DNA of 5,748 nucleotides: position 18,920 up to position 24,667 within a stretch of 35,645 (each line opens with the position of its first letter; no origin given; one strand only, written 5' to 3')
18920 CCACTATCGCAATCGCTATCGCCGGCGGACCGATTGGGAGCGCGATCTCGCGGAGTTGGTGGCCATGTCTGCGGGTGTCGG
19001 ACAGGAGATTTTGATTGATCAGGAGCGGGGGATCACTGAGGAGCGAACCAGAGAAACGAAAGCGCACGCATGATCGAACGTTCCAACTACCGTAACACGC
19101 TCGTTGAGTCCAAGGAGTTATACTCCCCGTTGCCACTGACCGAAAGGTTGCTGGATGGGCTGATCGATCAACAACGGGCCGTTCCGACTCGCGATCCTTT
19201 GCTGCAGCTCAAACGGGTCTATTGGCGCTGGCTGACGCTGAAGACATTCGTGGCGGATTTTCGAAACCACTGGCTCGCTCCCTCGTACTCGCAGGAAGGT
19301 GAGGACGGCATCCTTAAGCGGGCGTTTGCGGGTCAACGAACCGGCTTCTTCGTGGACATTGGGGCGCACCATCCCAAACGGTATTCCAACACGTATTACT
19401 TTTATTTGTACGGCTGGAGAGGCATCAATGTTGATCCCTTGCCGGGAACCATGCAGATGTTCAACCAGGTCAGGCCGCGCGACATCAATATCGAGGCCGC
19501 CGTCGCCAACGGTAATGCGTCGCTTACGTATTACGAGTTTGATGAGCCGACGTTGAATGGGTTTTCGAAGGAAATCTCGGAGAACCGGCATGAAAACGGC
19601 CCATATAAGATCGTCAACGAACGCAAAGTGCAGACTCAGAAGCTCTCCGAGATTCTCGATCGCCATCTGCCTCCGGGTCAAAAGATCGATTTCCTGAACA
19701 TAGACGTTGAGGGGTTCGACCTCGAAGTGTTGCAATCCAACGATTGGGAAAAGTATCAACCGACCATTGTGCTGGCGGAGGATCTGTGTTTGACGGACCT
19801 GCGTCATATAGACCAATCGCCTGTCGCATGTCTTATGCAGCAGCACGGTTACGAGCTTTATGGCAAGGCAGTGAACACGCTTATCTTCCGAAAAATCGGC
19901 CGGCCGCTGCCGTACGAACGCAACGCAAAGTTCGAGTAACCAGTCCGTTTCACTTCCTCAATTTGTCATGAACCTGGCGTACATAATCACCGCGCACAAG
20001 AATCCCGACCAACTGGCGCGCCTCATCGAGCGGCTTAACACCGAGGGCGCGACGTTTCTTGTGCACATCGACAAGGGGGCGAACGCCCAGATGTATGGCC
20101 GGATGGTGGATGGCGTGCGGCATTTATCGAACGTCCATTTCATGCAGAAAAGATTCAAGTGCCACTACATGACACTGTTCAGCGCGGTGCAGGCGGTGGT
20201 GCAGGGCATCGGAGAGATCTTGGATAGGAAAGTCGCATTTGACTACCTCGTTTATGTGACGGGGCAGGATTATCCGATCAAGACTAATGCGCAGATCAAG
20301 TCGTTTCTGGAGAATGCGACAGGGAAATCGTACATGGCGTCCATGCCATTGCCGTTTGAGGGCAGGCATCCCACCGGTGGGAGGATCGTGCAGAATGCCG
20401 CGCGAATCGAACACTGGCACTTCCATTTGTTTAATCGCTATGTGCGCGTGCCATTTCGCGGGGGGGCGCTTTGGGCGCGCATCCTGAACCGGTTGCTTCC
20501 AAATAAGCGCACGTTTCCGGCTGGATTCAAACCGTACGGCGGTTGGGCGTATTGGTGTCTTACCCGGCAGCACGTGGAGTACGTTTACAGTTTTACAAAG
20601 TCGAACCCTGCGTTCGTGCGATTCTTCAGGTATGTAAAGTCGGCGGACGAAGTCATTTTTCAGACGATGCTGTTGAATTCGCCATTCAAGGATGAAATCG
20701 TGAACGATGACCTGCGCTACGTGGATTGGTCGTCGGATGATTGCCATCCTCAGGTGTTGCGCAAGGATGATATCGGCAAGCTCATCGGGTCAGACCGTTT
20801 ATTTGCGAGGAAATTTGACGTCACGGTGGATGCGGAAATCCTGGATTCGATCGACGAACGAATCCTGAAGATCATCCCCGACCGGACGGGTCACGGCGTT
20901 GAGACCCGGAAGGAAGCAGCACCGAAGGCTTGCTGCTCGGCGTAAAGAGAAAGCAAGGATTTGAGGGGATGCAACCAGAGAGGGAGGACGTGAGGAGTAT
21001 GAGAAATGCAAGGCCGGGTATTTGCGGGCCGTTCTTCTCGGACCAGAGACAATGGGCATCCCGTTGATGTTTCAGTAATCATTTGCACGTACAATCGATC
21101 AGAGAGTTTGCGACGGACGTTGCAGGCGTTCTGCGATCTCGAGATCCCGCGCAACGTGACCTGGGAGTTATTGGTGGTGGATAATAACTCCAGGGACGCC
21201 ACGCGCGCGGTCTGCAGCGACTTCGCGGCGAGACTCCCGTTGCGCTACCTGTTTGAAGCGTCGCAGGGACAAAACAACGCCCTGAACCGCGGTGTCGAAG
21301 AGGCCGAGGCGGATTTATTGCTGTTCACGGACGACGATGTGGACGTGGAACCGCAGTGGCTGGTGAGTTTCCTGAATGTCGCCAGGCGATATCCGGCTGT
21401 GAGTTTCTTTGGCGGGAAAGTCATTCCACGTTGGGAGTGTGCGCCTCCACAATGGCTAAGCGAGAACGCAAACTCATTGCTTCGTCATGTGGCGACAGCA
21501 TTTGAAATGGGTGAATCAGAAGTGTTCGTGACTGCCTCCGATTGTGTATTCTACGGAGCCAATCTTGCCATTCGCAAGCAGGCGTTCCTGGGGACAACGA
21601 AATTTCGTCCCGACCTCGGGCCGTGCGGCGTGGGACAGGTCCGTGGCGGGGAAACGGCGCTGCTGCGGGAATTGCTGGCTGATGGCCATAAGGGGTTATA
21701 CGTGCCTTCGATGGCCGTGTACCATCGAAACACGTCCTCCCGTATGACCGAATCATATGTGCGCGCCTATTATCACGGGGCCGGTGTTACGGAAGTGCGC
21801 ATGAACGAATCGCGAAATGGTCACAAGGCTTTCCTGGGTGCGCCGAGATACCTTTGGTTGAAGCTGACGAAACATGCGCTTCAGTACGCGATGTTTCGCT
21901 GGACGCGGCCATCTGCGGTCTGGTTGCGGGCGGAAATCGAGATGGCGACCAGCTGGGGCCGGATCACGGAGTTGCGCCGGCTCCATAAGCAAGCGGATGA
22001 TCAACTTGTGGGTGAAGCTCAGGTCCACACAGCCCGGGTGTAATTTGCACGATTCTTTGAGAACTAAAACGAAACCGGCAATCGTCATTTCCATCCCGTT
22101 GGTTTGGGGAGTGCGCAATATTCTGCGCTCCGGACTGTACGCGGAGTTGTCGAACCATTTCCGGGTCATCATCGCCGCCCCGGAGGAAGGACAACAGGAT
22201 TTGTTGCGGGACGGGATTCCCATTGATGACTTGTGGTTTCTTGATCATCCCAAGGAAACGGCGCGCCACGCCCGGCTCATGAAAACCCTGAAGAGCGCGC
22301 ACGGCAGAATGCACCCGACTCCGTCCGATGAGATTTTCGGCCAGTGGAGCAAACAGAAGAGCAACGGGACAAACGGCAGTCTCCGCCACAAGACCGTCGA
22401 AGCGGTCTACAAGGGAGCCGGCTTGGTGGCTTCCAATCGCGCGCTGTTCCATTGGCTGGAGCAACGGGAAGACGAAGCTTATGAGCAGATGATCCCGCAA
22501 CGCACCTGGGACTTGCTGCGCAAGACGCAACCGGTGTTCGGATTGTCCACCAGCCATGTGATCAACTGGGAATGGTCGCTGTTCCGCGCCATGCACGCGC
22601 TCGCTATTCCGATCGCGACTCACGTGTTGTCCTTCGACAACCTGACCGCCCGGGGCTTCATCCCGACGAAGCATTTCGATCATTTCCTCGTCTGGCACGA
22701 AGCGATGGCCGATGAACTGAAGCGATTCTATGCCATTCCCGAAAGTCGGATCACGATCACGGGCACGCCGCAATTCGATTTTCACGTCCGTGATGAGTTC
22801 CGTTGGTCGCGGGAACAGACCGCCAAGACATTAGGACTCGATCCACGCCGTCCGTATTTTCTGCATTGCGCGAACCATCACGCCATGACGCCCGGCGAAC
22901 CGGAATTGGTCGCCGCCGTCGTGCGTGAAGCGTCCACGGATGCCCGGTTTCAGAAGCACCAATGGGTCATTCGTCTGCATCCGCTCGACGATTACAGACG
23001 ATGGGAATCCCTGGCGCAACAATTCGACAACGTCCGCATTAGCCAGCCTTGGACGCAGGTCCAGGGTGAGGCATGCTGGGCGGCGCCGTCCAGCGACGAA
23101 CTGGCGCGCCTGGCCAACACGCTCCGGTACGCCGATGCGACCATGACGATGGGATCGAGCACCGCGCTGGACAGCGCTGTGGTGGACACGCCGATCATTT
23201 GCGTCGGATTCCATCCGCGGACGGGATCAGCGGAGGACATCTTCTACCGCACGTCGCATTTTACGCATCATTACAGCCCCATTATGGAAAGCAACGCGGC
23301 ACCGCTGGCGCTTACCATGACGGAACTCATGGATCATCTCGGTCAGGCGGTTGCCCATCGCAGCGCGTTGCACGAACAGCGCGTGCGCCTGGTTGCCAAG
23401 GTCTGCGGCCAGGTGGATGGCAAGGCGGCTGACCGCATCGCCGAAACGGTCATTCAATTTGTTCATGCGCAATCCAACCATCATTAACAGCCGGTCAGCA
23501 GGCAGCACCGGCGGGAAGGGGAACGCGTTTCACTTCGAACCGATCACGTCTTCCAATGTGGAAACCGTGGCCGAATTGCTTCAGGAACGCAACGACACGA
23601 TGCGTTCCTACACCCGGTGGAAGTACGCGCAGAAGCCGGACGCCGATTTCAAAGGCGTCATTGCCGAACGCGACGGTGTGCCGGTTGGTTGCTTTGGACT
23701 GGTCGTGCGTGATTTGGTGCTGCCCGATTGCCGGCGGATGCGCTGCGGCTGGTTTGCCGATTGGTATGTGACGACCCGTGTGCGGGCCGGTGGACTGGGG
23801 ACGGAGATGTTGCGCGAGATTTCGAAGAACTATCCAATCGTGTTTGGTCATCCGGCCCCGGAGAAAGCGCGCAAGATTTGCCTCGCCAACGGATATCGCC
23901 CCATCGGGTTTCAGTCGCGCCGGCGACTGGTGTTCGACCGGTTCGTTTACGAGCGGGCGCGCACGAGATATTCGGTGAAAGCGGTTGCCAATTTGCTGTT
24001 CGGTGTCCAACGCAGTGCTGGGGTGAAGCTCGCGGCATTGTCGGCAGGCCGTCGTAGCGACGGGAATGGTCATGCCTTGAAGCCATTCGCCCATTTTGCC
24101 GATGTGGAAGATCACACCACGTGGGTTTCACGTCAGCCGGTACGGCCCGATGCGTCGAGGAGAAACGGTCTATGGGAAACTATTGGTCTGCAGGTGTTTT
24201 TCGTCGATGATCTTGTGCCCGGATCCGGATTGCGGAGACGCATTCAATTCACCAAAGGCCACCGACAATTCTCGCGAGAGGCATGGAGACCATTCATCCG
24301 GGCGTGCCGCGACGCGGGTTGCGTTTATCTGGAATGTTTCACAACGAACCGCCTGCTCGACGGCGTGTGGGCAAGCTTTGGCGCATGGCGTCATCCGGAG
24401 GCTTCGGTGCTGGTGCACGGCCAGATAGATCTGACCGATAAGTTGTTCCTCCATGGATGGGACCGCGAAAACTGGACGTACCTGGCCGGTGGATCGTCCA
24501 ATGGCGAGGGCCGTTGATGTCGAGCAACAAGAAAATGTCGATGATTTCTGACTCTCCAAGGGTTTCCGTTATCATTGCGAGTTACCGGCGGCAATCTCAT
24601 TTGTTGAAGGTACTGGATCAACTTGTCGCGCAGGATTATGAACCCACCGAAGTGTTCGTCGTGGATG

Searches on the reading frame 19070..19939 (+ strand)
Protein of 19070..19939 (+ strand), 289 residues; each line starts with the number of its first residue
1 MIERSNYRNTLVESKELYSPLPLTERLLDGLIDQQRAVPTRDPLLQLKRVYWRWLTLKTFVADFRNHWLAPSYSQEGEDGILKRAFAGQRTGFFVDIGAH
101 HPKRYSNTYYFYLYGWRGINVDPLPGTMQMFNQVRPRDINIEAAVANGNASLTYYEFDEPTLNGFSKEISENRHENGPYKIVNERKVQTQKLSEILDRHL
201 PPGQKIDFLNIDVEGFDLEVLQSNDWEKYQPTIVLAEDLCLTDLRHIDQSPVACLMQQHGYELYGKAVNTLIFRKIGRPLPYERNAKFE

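Call 5: search_protein_families(library=pfam, proteins=[window:19070-19939:+], max_evalue=0.01)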
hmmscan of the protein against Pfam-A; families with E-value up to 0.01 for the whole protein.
window:19070-19939:+ (289 aa): 1 family
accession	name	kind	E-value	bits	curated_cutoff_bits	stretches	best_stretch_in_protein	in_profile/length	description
PF05050.19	Methyltransf_21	-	5.9e-22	79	22.7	1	96-237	1-147/173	Methyltransferase FkbM domain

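Call 7: search_protein_families(library=ncbifam, proteins=[window:19070-19939:+], max_evalue=0.01)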
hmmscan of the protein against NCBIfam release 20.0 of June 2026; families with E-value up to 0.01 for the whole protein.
window:19070-19939:+ (289 aa): 1 family
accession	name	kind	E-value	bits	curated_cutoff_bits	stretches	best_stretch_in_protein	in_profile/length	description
TIGR01444.1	fkbM_fam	subfamily_domain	6.5e-12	46.1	37.7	1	94-235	2-140/143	FkbM family methyltransferase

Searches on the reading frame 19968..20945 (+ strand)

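Call 5: search_protein_families(library=pfam, proteins=[window:19968-20945:+], max_evalue=0.01)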
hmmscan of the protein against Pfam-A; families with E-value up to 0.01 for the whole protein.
window:19968-20945:+ (325 aa): 1 family
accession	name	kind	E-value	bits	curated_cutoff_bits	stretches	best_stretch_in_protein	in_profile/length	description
PF02485.27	Branch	-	8.4e-26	91.5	23.4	1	3-269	1-241/250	Core-2/I-Branching enzyme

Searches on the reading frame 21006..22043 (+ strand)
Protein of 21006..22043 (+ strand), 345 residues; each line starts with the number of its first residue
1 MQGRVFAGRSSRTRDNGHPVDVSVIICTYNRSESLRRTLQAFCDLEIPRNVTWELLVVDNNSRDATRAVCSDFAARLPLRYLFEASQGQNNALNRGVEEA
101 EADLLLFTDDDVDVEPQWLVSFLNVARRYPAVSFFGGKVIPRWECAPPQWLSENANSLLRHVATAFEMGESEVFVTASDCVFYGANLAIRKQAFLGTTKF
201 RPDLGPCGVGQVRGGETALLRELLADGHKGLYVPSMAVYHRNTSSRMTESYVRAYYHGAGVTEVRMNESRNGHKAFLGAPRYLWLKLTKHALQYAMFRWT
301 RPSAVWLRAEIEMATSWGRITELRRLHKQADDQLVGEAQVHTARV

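Call 8: search_protein_families(library=pfam, proteins=[window:21006-22043:+], max_evalue=0.01)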
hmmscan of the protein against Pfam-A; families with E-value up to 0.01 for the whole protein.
window:21006-22043:+ (345 aa): 4 families
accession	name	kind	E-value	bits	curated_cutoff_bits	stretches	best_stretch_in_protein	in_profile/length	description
PF00535.33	Glycos_transf_2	-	7.7e-23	81.7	23.3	1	23-172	1-149/168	Glycosyl transferase family 2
PF13641.12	Glyco_tranf_2_3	-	2.5e-11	44.5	27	1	22-242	3-213/230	Glycosyltransferase like family 2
PF10111.15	Glyco_tranf_2_2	-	4.2e-06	26.9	27.3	1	23-126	1-106/276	Glycosyltransferase like family 2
PF13506.12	Glyco_transf_21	-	0.0081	16.1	21.7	0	90-124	19-53/174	Glycosyl transferase family 21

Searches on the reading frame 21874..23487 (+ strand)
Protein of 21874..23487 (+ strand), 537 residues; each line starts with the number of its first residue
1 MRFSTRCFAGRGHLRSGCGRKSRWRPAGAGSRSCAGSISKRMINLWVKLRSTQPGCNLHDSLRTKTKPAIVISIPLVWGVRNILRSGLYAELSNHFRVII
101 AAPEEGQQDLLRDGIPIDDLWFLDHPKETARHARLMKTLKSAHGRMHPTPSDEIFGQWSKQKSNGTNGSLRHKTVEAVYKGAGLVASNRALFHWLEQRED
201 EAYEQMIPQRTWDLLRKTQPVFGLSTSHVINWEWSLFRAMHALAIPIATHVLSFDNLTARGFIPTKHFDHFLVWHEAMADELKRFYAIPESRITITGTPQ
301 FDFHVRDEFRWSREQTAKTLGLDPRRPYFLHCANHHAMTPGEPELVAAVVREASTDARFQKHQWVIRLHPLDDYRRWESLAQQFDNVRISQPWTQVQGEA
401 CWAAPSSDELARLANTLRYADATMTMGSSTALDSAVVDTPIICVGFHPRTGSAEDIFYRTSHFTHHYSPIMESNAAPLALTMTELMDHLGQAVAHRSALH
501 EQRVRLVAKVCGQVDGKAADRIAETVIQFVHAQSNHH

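Call 8: search_protein_families(library=pfam, proteins=[window:21874-23487:+], max_evalue=0.01)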
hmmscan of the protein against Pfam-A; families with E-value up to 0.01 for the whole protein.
window:21874-23487:+ (537 aa): 1 family
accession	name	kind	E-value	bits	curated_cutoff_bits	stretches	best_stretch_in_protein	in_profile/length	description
PF04464.20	Glyphos_transf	-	5.5e-08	32.6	22.1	1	265-527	132-366/367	CDP-Glycerol:Poly(glycerophosphate) glycerophosphotransferase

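Call 88: search_protein_families(library=ncbifam, proteins=[window:21874-23487:+], max_evalue=0.00001)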
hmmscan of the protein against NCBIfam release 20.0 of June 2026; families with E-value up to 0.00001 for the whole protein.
window:21874-23487:+ (537 aa): 2 families
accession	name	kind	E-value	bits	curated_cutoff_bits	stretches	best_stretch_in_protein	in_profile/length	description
TIGR04396.2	surf_polysacc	subfamily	9.2e-10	38.2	125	0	265-304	98-137/427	surface carbohydrate biosynthesis protein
NF046086.1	BFO_1060_trans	domain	3.3e-08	33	200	0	363-530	222-364/365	BFO_1060 family glycosyltransferase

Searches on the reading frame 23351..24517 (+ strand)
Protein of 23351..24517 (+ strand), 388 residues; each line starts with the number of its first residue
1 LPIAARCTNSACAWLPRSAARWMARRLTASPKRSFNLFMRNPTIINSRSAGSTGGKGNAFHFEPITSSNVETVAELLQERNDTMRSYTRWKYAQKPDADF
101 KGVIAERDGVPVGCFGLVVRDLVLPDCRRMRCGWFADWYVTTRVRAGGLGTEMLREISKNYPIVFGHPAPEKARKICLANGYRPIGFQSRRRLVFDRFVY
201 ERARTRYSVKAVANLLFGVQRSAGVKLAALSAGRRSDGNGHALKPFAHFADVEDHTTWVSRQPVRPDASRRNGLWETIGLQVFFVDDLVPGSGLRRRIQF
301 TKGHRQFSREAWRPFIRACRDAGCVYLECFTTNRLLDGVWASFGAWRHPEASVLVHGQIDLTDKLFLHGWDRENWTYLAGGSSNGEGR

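Call 8: search_protein_families(library=pfam, proteins=[window:23351-24517:+], max_evalue=0.01)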
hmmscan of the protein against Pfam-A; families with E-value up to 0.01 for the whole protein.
window:23351-24517:+ (388 aa): 1 family
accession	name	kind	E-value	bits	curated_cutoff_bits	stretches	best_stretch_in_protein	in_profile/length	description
PF00583.31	Acetyltransf_1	-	1.1e-05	26.1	20.7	1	91-157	27-84/116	Acetyltransferase (GNAT) family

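Call 88: search_protein_families(library=ncbifam, proteins=[window:23351-24517:+], max_evalue=0.00001)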
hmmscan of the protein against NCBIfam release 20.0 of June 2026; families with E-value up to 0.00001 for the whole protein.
window:23351-24517:+ (388 aa): 0 families
